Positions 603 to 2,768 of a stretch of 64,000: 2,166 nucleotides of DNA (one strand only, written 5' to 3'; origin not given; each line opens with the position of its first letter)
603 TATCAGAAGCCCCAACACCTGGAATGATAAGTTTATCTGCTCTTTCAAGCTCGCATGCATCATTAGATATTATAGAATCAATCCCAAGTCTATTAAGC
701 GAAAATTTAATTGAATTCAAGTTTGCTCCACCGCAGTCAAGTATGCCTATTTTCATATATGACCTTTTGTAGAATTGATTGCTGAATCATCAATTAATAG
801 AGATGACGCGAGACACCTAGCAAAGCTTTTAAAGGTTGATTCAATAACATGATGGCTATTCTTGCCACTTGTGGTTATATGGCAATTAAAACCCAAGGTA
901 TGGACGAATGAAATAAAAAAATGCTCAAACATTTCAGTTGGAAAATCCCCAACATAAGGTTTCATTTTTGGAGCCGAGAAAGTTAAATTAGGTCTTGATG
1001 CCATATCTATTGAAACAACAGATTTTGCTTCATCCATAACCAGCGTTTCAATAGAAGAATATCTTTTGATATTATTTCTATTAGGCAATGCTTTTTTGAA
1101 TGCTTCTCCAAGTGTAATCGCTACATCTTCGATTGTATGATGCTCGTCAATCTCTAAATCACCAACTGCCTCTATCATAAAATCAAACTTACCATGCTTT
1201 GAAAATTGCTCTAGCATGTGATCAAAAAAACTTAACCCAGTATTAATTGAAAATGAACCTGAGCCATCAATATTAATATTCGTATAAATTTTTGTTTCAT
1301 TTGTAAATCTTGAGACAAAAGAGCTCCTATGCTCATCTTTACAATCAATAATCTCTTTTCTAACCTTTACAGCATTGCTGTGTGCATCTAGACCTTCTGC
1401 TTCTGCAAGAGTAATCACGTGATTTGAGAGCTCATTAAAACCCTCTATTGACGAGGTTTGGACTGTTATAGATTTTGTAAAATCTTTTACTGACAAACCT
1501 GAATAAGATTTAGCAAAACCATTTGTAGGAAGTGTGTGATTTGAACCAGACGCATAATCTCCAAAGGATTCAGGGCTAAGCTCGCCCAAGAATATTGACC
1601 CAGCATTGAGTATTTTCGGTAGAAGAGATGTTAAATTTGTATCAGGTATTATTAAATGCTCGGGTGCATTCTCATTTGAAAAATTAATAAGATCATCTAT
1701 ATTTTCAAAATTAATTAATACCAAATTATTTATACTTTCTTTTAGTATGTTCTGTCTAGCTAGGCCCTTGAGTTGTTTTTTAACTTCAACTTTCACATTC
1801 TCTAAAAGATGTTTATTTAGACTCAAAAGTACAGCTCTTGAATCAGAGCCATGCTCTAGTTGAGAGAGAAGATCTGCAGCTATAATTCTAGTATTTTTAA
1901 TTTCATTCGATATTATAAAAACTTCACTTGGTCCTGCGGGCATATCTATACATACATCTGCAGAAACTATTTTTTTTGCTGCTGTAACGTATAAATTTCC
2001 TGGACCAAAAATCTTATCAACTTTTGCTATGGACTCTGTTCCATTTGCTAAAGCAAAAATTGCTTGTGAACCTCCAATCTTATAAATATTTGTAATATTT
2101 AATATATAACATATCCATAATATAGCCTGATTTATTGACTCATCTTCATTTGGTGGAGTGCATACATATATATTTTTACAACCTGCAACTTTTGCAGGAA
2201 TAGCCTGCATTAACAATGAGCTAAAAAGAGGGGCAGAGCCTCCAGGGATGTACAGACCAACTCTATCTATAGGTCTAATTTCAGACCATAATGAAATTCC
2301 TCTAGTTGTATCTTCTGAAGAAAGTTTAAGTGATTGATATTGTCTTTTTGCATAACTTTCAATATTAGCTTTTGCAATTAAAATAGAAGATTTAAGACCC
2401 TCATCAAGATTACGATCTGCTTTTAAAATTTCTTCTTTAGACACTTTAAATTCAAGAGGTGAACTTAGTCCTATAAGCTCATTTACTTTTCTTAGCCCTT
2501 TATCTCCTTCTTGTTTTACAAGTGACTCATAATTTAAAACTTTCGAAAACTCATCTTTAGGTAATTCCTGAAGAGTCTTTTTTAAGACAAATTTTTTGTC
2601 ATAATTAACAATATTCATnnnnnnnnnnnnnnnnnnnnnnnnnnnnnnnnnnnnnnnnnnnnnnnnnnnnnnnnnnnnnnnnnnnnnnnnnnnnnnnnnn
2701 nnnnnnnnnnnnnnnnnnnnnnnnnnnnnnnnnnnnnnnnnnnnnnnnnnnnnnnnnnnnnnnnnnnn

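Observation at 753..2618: In-frame HisD-HisB(IGPD) fusion, with hisC absent from the operon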

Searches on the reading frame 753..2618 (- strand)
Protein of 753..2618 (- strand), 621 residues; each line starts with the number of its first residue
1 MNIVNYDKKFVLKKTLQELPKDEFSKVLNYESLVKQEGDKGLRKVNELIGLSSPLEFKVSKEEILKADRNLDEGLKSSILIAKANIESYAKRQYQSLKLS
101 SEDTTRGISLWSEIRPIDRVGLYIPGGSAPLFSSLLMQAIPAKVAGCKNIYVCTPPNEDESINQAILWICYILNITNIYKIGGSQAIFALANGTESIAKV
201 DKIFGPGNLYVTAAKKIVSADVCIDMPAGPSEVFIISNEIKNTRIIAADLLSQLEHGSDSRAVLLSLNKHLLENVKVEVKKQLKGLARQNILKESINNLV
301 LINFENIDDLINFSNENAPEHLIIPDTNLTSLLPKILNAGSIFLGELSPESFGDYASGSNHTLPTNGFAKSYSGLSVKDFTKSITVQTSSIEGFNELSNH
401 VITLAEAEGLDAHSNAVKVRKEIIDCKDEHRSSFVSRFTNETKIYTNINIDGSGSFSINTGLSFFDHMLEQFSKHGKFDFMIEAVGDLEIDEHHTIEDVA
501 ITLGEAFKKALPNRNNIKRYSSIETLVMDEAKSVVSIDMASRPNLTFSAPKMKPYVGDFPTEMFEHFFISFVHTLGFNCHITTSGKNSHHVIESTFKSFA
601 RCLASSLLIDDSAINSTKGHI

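Call 3: search_protein_families(library=pfam, proteins=[window:753-2618:-])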
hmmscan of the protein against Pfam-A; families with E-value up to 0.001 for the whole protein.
window:753-2618:- (621 aa): 2 families
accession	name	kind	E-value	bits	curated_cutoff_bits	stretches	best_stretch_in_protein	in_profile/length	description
PF00815.25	Histidinol_dh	-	1.1e-143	479.7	27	1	33-420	21-410/411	Histidinol dehydrogenase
PF00475.24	IGPD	-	6.7e-52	175.9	27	1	460-603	1-144/144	Imidazoleglycerol-phosphate dehydratase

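Call 4: search_protein_families(library=ncbifam, proteins=[window:753-2618:-])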
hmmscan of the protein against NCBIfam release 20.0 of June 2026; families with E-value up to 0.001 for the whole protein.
window:753-2618:- (621 aa): 15 families
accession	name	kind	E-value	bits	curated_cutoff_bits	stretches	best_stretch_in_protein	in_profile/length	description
TIGR00069.1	hisD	equivalog_domain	1.2e-138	462.7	243.8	1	34-420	8-393/393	histidinol dehydrogenase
NF010343.0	PRK13770.1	equivalog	3.1e-87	293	647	1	7-421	8-415/416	histidinol dehydrogenase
NF003937.0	PRK05446.1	equivalog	2.5e-66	224.1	443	1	417-620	153-354/355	bifunctional histidinol-phosphatase/imidazoleglycerol-phosphate dehydratase HisB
NF002111.0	PRK00951.2-1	equivalog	1e-65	220.9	231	1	430-621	3-194/194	imidazoleglycerol-phosphate dehydratase HisB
NF002109.0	PRK00951.1-5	equivalog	2.5e-59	200.4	278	1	431-620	3-195/196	imidazoleglycerol-phosphate dehydratase HisB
NF002116.0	PRK00951.2-6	equivalog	1.6e-58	197.9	269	1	430-620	3-196/197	imidazoleglycerol-phosphate dehydratase HisB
NF002115.0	PRK00951.2-5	equivalog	1.6e-55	187.9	289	1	430-620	2-194/195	imidazoleglycerol-phosphate dehydratase HisB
NF002114.0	PRK00951.2-4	equivalog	2.4e-54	183.9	189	1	435-621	4-190/190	imidazoleglycerol-phosphate dehydratase HisB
NF002112.0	PRK00951.2-2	equivalog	4.3e-54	183.2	315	1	433-619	4-192/194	imidazoleglycerol-phosphate dehydratase HisB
NF002107.0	PRK00951.1-2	equivalog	1.4e-53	181.4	267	1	435-621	6-194/194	imidazoleglycerol-phosphate dehydratase HisB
NF002106.0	PRK00951.1-1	equivalog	5.1e-53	179.6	283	1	430-619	3-195/197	imidazoleglycerol-phosphate dehydratase HisB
NF002108.0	PRK00951.1-3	equivalog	6e-52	176.3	328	1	427-619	6-201/205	imidazoleglycerol-phosphate dehydratase HisB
NF002110.2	PRK00951.1-6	equivalog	3.1e-51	174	266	1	431-620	1-198/199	imidazoleglycerol-phosphate dehydratase HisB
NF002113.0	PRK00951.2-3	equivalog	4e-51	173.6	288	1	435-621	6-190/190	imidazoleglycerol-phosphate dehydratase HisB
NF010121.0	PRK13598.1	equivalog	1.4e-40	139.1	295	1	431-621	3-193/193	imidazoleglycerol-phosphate dehydratase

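Call 5: find_homologous_proteins(query=window:753-2618:-, max_evalue=1e-10)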
Query window:753-2618:- (621 aa): 8000 proteins with E <= 1e-10 among 8000 candidates; the best 120 are listed.
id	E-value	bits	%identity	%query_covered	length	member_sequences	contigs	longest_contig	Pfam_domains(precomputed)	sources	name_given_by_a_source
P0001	0.0e+0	1369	100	100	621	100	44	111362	PF00815.26,PF00475.25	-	-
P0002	0.0e+0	1252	94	100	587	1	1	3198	PF00815.26,PF00475.25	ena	-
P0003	0.0e+0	1215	88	100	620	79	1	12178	PF00815.26,PF00475.25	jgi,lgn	jgi:histidinol dehydrogenase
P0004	0.0e+0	1041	76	100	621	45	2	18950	PF00815.26,PF00475.25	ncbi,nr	ncbi:histidinol dehydrogenase [Gammaproteobacteria bacterium]|nr:histidinol dehydrogenase [Gammaprot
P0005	2.6e-250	850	62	100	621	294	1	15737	PF00815.26,PF00475.25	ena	-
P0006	2.1e-249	847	62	100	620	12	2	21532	PF00815.26,PF00475.25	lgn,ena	-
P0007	6.0e-229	779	58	99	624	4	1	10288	PF00815.26,PF00475.25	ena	-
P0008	1.3e-228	778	58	99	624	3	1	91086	PF00815.26,PF00475.25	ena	-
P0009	1.5e-228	778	58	99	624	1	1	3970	PF00815.26,PF00475.25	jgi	-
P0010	2.3e-228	778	60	95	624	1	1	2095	PF00815.26,PF00475.25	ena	-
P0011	2.6e-228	777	59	97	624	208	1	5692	PF00815.26,PF00475.25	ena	-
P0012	3.7e-228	777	60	95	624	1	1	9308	PF00815.26,PF00475.25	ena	-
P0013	5.9e-228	776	60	95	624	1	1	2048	PF00815.26,PF00475.25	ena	-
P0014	7.2e-228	776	58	99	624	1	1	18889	PF00815.26,PF00475.25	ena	-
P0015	7.2e-228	776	58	99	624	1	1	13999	PF00815.26,PF00475.25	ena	-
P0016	8.5e-228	776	60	95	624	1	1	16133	PF00815.26,PF00475.25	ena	-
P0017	9.2e-228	776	58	99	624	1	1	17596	PF00815.26,PF00475.25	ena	-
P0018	1.1e-227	775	58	99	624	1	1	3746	PF00815.26,PF00475.25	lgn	-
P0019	1.2e-227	775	58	99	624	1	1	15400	PF00815.26,PF00475.25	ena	-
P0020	1.4e-227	775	58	99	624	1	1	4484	PF00815.26,PF00475.25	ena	-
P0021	1.5e-227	775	58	99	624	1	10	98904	PF00815.26,PF00475.25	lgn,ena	-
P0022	1.5e-227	775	58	99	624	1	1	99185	PF00815.26,PF00475.25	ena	-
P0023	1.6e-227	775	58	99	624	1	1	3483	PF00815.26,PF00475.25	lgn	-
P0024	1.9e-227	774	58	99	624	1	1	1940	PF00815.26,PF00475.25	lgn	-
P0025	2.0e-227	774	58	99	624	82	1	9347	PF00815.26,PF00475.25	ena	-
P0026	2.1e-227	774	57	99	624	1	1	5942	PF00815.26,PF00475.25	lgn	-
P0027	2.2e-227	774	58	99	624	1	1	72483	PF00815.26,PF00475.25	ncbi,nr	ncbi:histidinol dehydrogenase [Gammaproteobacteria bacterium]|nr:histidinol dehydrogenase [Gammaprot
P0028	2.2e-227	774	58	99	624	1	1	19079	PF00815.26,PF00475.25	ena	-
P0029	2.3e-227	774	58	99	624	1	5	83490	PF00815.26,PF00475.25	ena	-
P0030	2.9e-227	774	57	99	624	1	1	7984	PF00815.26,PF00475.25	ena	-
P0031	4.1e-227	773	58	99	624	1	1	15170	PF00815.26,PF00475.25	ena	-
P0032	7.1e-227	773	58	99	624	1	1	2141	PF00815.26,PF00475.25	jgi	jgi:histidinol dehydrogenase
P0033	9.3e-227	772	58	99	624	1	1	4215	PF00815.26,PF00475.25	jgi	-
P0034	9.3e-227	772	60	95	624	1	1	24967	PF00815.26,PF00475.25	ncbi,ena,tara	tara:strand:- start:3307 stop:5181 length:1875 start_codon:yes stop_codon:yes gene_type:complete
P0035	1.2e-226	772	60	95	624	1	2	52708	PF00815.26,PF00475.25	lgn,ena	-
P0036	1.3e-226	772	57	99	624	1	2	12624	PF00815.26,PF00475.25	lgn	-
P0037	1.6e-226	772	57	99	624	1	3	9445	PF00815.26,PF00475.25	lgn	-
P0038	1.6e-226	771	57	99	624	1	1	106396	PF00815.26,PF00475.25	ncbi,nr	ncbi:histidinol dehydrogenase [Gammaproteobacteria bacterium]|nr:histidinol dehydrogenase [Gammaprot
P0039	2.8e-226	771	59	95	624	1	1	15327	PF00815.26,PF00475.25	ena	-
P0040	2.9e-226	771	59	95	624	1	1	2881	PF00815.26,PF00475.25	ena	-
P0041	3.4e-226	770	57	99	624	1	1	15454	PF00815.26,PF00475.25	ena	-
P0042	3.8e-226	770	59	95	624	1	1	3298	PF00815.26,PF00475.25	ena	-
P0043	5.0e-226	770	59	95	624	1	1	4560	PF00815.26,PF00475.25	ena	-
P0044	6.6e-226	769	59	97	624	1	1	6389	PF00815.26,PF00475.25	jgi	jgi:histidinol dehydrogenase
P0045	7.1e-226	769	59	95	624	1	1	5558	PF00815.26,PF00475.25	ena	-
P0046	8.1e-226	769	59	97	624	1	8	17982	PF00815.26,PF00475.25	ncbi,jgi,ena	jgi:histidinol dehydrogenase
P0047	8.1e-226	769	59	97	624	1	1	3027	PF00815.26,PF00475.25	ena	-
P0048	8.4e-226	769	57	99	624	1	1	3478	PF00815.26,PF00475.25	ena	-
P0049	8.9e-226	769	59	95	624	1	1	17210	PF00815.26,PF00475.25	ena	-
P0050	9.0e-226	769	58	97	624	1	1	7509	PF00815.26,PF00475.25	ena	-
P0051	9.9e-226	769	59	95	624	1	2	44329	PF00815.26,PF00475.25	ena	-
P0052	1.1e-225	769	59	95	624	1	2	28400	PF00815.26,PF00475.25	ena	-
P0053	1.2e-225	769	59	95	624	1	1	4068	PF00815.26,PF00475.25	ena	-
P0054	1.2e-225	769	58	99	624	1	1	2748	PF00815.26,PF00475.25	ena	-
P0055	1.2e-225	769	58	97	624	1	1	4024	PF00815.26,PF00475.25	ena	-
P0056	1.3e-225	769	58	99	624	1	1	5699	PF00815.26,PF00475.25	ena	-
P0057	1.3e-225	768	59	95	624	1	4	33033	PF00815.26,PF00475.25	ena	-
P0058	1.3e-225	768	59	95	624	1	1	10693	PF00815.26,PF00475.25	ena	-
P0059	1.3e-225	768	58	97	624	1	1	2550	PF00815.26,PF00475.25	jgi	jgi:histidinol dehydrogenase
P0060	1.4e-225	768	59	95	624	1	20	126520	PF00815.26,PF00475.25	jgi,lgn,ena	-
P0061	1.4e-225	768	58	97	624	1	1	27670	PF00815.26,PF00475.25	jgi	jgi:histidinol dehydrogenase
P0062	1.4e-225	768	59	97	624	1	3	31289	PF00815.26,PF00475.25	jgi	jgi:histidinol dehydrogenase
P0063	1.5e-225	768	59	95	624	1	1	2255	PF00815.26,PF00475.25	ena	-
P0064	1.6e-225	768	57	99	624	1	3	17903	PF00815.26,PF00475.25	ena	-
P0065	1.6e-225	768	57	99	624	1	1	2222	PF00815.26,PF00475.25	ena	-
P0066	1.6e-225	768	58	99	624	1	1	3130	PF00815.26,PF00475.25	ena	-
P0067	1.6e-225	768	59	95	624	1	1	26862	PF00815.26,PF00475.25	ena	-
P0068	1.7e-225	768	59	95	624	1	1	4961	PF00815.26,PF00475.25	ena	-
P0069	1.7e-225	768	57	99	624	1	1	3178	PF00815.26,PF00475.25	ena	-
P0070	1.7e-225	768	59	95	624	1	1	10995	PF00815.26,PF00475.25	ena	-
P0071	1.8e-225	768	59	97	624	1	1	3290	PF00815.26,PF00475.25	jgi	jgi:histidinol dehydrogenase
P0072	1.8e-225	768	59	95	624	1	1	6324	PF00815.26,PF00475.25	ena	-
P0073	1.8e-225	768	59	95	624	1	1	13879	PF00815.26,PF00475.25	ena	-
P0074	1.8e-225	768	59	95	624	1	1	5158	PF00815.26,PF00475.25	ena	-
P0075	1.9e-225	768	59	95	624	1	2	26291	PF00815.26,PF00475.25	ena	-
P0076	1.9e-225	768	59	95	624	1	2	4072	PF00815.26,PF00475.25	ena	-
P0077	2.0e-225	768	59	97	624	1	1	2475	PF00815.26,PF00475.25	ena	-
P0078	2.4e-225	768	57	99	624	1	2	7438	PF00815.26,PF00475.25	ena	-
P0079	2.4e-225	768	59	95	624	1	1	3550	PF00815.26,PF00475.25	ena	-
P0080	2.5e-225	768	59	95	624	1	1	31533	PF00815.26,PF00475.25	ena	-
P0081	2.5e-225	768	58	97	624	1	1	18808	PF00815.26,PF00475.25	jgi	jgi:histidinol dehydrogenase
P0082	2.6e-225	767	59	95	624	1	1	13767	PF00815.26,PF00475.25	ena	-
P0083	2.8e-225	767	58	97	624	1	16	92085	PF00815.26,PF00475.25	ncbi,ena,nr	ncbi:histidinol dehydrogenase [Gammaproteobacteria bacterium]|nr:histidinol dehydrogenase [Gammaprot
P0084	2.9e-225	767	58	97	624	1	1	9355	PF00815.26,PF00475.25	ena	-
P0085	2.9e-225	767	59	95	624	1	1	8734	PF00815.26,PF00475.25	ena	-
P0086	2.9e-225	767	58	97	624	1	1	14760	PF00815.26,PF00475.25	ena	-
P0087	3.0e-225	767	59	95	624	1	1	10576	PF00815.26,PF00475.25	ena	-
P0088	3.0e-225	767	58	97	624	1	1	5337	PF00815.26,PF00475.25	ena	-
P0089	3.0e-225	767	59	95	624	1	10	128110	PF00815.26,PF00475.25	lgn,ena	-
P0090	3.1e-225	767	58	97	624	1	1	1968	PF00815.26,PF00475.25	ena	-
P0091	3.1e-225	767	58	97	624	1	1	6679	PF00815.26,PF00475.25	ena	-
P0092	3.1e-225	767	58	97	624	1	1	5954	PF00815.26,PF00475.25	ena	-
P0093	3.1e-225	767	57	99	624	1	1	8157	PF00815.26,PF00475.25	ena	-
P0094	3.1e-225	767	57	99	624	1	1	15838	PF00815.26,PF00475.25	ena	-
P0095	3.3e-225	767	58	97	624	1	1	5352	PF00815.26,PF00475.25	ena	-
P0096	3.4e-225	767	58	97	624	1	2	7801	PF00815.26,PF00475.25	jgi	jgi:histidinol dehydrogenase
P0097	3.4e-225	767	57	99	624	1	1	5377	PF00815.26,PF00475.25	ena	-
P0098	3.4e-225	767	57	99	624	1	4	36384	PF00815.26,PF00475.25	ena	-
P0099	3.4e-225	767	59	97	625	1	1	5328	PF00815.26,PF00475.25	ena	-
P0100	3.5e-225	767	57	99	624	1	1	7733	PF00815.26,PF00475.25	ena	-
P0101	3.6e-225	767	58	97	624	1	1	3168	PF00815.26,PF00475.25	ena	-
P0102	3.7e-225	767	58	97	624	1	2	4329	PF00815.26,PF00475.25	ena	-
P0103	3.8e-225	767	59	95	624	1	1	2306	PF00815.26,PF00475.25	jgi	jgi:histidinol dehydrogenase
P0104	3.8e-225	767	59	95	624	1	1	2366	PF00815.26,PF00475.25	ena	-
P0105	4.0e-225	767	58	97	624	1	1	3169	PF00815.26,PF00475.25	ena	-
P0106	4.1e-225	767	59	95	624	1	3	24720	PF00815.26,PF00475.25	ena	-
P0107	4.2e-225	767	59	95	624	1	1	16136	PF00815.26,PF00475.25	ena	-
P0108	4.4e-225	767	58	97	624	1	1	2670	PF00815.26,PF00475.25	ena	-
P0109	4.4e-225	767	57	99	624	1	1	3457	PF00815.26,PF00475.25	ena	-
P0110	4.4e-225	767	58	97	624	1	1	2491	PF00815.26,PF00475.25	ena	-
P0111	4.5e-225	767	59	95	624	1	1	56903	PF00815.26,PF00475.25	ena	-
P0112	4.6e-225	767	59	95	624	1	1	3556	PF00815.26,PF00475.25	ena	-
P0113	4.6e-225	767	58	97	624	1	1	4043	PF00815.26,PF00475.25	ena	-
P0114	4.6e-225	767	59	95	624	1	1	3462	PF00815.26,PF00475.25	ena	-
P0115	4.8e-225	767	58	97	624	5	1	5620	PF00815.26,PF00475.25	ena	-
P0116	5.0e-225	767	57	99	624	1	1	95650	PF00815.26,PF00475.25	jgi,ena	-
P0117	5.3e-225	766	58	98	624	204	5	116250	PF00815.26,PF00475.25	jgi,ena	-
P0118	5.4e-225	766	57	99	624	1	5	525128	PF00815.26,PF00475.25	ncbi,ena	ncbi:MAG: histidinol dehydrogenase [Gammaproteobacteria bacterium]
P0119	5.6e-225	766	57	99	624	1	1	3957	PF00815.26,PF00475.25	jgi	jgi:histidinol dehydrogenase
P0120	5.7e-225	766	57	99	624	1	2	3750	PF00815.26,PF00475.25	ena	-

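Call 17: search_protein_representatives(protein=window:753-2618:-)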
Query: 621 residues. Proteins with E-value up to 0.001 (for the whole library): 19104; up to 1e-10: 10571; up to 1e-30: 2487. The best 150 are listed.
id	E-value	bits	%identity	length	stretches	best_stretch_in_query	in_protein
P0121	4.6e-208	708.8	55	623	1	24-620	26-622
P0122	5.7e-145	500.5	44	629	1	62-612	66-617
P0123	1.3e-137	476.2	45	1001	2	34-424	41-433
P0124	1.5e-126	439.7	41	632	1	7-619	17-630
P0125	2.0e-120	419.5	40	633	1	53-620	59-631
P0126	3.2e-112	392.4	40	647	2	13-420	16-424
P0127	1.5e-111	390.2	47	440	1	3-421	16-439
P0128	1.3e-104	367.3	49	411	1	33-420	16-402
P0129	9.6e-104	364.4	48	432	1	8-423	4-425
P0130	9.2e-103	361.2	48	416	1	27-410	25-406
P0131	4.0e-100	352.5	37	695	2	34-420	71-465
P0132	2.4e-97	343.3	45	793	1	33-426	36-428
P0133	1.1e-96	341.1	46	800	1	8-424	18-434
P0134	3.5e-96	339.5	46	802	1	33-444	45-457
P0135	1.2e-95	337.7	49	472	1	287-620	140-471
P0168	2.1e-87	310.5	40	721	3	166-421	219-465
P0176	3.5e-86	306.4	36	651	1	33-604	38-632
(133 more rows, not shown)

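Call 18: search_protein_families(library=pfam, proteins=[P0121, P0122, P0123, P0124, P0125, P0126, P0131, P0176, P0132, P0168], max_evalue=0.00001)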
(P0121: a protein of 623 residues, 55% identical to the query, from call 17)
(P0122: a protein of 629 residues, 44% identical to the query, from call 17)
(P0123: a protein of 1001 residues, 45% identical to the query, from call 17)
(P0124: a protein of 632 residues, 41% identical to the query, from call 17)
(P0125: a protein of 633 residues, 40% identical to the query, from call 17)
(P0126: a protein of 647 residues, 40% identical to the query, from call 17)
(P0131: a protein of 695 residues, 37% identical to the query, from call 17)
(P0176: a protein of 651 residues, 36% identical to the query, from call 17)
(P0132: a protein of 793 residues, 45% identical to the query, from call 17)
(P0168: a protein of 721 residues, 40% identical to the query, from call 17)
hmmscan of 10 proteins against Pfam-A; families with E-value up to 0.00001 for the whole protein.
P0121 (623 aa): 2 families
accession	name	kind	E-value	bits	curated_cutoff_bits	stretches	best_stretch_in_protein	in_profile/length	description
PF00815.25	Histidinol_dh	-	1.5e-134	449.5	27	1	24-422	10-410/411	Histidinol dehydrogenase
PF00475.24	IGPD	-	3.8e-51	173.4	27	1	463-605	2-144/144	Imidazoleglycerol-phosphate dehydratase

P0122 (629 aa): 2 families
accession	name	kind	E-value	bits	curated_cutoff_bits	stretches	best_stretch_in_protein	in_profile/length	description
PF00815.25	Histidinol_dh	-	4.8e-165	550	27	1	19-424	3-411/411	Histidinol dehydrogenase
PF00475.24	IGPD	-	8.6e-62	207.9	27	1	467-608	1-144/144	Imidazoleglycerol-phosphate dehydratase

P0123 (1001 aa): 3 families
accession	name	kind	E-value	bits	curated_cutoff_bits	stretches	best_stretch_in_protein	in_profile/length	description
PF00815.25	Histidinol_dh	-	2.2e-147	491.8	27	1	25-429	6-410/411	Histidinol dehydrogenase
PF00475.24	IGPD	-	1.1e-57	194.6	27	1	843-983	2-144/144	Imidazoleglycerol-phosphate dehydratase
PF00155.27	Aminotran_1_2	-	2.7e-53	181.9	19.7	1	480-795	8-358/361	Aminotransferase class I and II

P0124 (632 aa): 2 families
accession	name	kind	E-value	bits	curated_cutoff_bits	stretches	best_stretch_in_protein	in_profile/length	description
PF00815.25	Histidinol_dh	-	4.5e-157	523.7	27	1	25-430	4-411/411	Histidinol dehydrogenase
PF00475.24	IGPD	-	2.2e-58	196.9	27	1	473-614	1-144/144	Imidazoleglycerol-phosphate dehydratase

P0125 (633 aa): 2 families
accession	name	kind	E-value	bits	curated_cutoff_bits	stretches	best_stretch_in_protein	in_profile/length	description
PF00815.25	Histidinol_dh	-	4.1e-138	461.3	27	1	26-427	8-410/411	Histidinol dehydrogenase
PF00475.24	IGPD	-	5.6e-53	179.4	27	1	473-614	1-144/144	Imidazoleglycerol-phosphate dehydratase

P0126 (647 aa): 2 families
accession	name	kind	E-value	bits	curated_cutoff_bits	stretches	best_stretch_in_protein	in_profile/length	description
PF00815.25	Histidinol_dh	-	1.2e-158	528.9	27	1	18-425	3-411/411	Histidinol dehydrogenase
PF00475.24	IGPD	-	4.1e-61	205.8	27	1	485-628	1-144/144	Imidazoleglycerol-phosphate dehydratase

P0131 (695 aa): 2 families
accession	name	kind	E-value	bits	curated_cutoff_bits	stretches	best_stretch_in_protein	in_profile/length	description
PF00815.25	Histidinol_dh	-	1.3e-152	509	27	1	52-466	3-411/411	Histidinol dehydrogenase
PF00475.24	IGPD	-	3.4e-58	196.3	27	1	525-670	1-144/144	Imidazoleglycerol-phosphate dehydratase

P0176 (651 aa): 2 families
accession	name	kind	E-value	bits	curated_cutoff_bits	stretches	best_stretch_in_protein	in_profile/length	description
PF00815.25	Histidinol_dh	-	5.1e-141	470.8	27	1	20-429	3-410/411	Histidinol dehydrogenase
PF00475.24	IGPD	-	4.6e-30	105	27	1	483-631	1-144/144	Imidazoleglycerol-phosphate dehydratase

P0132 (793 aa): 3 families
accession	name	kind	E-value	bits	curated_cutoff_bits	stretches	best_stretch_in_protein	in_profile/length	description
PF00815.25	Histidinol_dh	-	2.2e-167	557.7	27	1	17-423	2-411/411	Histidinol dehydrogenase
PF00155.27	Aminotran_1_2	-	3e-51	175.1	19.7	1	484-780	32-358/361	Aminotransferase class I and II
PF01053.26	Cys_Met_Meta_PP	-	6.8e-09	35.2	27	1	468-621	27-176/381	Cys/Met metabolism PLP-dependent enzyme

P0168 (721 aa): 2 families
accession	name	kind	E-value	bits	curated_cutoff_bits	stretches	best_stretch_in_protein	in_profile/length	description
PF00815.25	Histidinol_dh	-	1.7e-135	452.7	27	2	215-465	151-411/411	Histidinol dehydrogenase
PF00475.24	IGPD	-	3.1e-43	147.7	27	1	547-692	2-144/144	Imidazoleglycerol-phosphate dehydratase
